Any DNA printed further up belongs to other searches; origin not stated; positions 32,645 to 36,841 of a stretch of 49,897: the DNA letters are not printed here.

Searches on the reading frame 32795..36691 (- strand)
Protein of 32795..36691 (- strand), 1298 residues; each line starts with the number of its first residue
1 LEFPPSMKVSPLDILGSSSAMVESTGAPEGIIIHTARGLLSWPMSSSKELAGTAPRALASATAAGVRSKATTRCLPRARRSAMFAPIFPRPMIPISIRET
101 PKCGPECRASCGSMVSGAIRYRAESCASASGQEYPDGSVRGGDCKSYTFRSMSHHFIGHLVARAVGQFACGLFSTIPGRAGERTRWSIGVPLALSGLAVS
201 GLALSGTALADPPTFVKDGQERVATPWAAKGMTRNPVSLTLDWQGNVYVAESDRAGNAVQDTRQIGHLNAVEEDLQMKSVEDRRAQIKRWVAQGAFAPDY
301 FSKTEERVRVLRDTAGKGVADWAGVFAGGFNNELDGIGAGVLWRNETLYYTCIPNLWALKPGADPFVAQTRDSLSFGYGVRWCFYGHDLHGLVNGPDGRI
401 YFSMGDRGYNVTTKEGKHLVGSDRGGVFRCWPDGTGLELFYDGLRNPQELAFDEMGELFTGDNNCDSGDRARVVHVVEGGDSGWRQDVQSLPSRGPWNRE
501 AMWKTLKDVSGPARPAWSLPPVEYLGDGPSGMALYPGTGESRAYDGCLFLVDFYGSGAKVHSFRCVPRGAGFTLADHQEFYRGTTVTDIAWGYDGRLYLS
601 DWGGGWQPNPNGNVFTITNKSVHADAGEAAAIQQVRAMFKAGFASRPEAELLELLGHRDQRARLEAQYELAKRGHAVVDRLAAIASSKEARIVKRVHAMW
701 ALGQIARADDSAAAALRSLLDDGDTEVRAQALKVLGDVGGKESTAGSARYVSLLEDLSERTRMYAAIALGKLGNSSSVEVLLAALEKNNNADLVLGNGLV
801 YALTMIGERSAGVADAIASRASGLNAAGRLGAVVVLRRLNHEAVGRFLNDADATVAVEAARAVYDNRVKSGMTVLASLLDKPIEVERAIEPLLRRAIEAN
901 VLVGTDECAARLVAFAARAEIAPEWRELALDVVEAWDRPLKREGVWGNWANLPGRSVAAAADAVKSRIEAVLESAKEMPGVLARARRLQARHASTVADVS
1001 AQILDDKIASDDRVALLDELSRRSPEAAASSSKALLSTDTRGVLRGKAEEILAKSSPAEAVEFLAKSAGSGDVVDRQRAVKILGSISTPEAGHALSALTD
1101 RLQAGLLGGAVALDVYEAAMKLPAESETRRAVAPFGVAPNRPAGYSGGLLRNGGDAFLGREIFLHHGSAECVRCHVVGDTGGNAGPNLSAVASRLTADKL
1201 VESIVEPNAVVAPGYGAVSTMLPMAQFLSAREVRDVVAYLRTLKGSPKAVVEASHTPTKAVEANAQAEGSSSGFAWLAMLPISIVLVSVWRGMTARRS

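Call 4: search_protein_families(library=pfam, proteins=[window:32795-36691:-], max_evalue=0.01)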
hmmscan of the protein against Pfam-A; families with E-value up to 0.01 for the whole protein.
window:32795-36691:- (1298 aa): 8 families
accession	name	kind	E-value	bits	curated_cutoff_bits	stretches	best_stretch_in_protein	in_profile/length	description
PF13646.12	HEAT_2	-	4.2e-17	62.6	27.7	4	716-791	4-77/88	HEAT repeats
PF23500.1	DUF7133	-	1.1e-12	48.4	27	1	228-465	21-208/385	Domain of unknown function (DUF7133)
PF00034.26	Cytochrom_C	-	1.5e-08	36.3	21.3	1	1169-1244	10-90/90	Cytochrome c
PF03130.22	HEAT_PBS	-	1.4e-07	31.8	20.9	0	762-786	2-26/27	PBS lyase HEAT-like repeat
PF07995.17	GSDH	-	0.00015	21.6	25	1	390-599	117-321/332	Glucose / Sorbosone dehydrogenase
PF13442.11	Cytochrome_CBB3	-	0.00027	21.6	27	1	1169-1240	12-68/68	Cytochrome C oxidase, cbb3-type, subunit III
PF02985.28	HEAT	-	0.00074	20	23.5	0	716-738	5-27/31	HEAT repeat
PF01436.27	NHL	-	0.002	18.5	20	0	234-253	2-21/28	NHL repeat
